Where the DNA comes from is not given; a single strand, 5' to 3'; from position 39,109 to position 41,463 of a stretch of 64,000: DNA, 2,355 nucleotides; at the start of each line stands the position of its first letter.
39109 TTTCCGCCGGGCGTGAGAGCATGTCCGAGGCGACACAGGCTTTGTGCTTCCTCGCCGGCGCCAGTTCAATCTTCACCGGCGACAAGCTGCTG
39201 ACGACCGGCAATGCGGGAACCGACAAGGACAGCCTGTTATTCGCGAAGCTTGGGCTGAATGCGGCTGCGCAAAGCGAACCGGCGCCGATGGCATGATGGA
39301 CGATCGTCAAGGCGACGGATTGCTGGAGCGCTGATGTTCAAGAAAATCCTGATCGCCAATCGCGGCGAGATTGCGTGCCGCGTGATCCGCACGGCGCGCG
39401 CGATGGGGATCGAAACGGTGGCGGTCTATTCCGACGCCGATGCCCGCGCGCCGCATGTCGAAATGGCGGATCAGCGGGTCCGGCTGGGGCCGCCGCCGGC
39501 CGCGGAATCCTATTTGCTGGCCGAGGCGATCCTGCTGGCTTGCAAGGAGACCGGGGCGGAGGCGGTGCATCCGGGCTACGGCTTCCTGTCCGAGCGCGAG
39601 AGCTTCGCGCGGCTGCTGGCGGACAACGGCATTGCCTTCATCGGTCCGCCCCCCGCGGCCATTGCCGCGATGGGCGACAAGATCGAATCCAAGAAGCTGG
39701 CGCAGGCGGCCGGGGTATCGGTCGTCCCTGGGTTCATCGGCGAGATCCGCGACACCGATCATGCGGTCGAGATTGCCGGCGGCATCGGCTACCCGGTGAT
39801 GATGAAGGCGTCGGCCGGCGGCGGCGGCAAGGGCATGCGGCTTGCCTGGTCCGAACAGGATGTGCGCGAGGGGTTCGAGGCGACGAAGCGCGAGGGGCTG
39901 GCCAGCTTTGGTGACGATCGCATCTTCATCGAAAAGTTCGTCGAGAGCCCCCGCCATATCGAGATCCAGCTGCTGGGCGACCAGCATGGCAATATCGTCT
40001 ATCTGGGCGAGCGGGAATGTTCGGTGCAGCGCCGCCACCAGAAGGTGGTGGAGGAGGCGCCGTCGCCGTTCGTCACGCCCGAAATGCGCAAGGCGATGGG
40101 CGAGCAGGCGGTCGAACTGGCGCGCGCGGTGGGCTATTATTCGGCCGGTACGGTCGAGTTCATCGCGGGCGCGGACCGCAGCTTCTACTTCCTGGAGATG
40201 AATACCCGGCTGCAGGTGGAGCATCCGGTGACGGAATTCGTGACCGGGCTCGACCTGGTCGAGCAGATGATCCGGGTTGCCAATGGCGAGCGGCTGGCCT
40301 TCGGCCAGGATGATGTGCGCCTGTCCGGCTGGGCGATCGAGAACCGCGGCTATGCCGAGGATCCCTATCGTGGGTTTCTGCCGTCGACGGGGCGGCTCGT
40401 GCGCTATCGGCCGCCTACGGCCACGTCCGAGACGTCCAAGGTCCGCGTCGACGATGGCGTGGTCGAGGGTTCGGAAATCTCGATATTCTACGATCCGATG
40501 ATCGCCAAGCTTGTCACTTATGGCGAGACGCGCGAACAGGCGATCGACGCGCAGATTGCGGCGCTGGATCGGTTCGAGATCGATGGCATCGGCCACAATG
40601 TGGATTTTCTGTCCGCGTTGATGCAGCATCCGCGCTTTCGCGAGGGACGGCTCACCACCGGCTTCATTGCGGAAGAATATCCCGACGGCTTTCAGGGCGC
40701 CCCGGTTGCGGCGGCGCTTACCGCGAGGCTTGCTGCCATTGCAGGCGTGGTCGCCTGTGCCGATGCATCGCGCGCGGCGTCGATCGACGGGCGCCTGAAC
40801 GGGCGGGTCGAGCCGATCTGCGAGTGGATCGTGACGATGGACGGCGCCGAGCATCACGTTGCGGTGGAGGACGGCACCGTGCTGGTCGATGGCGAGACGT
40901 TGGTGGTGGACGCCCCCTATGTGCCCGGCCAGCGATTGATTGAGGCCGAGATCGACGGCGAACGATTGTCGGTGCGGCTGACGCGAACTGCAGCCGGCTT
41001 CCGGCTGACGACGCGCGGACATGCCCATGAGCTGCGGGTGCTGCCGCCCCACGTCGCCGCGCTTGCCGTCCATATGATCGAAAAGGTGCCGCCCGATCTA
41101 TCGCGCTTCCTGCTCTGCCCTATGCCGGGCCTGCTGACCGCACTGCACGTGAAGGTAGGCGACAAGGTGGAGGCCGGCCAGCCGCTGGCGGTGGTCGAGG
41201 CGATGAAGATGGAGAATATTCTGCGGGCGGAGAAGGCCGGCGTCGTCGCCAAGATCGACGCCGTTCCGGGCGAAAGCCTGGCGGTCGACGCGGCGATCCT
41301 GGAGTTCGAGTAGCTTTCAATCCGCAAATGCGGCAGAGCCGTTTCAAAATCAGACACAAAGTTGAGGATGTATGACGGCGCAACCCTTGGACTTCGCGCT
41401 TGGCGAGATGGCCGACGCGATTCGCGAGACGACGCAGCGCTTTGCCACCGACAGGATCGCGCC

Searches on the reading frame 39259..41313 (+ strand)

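Call 65: search_protein_families(library=pfam, proteins=[window:39259-41313:+], max_evalue=0.00001)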
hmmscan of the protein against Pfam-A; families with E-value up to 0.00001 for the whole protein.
window:39259-41313:+ (684 aa): 6 families
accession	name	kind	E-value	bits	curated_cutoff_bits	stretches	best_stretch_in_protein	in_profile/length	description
PF02786.22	CPSase_L_D2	-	1.3e-76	257.2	19.8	1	140-347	1-209/211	Carbamoyl-phosphate synthase L chain, ATP binding domain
PF00289.28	Biotin_carb_N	-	3.2e-44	150.3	25.5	1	26-135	1-110/110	Biotin carboxylase, N-terminal domain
PF02785.25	Biotin_carb_C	-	1.7e-33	115.4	32.4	1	362-471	2-107/108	Biotin carboxylase C-terminal domain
PF18140.6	PCC_BT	-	1.8e-27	96.4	23.5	1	491-609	1-126/126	Propionyl-coenzyme A carboxylase BT domain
PF00364.28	Biotin_lipoyl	-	6.8e-16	58.3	22.1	1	620-682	5-72/73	Biotin-requiring enzyme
PF07478.18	Dala_Dala_lig_C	-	7.8e-07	29.2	24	1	168-316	27-174/204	D-ala D-ala ligase C-terminus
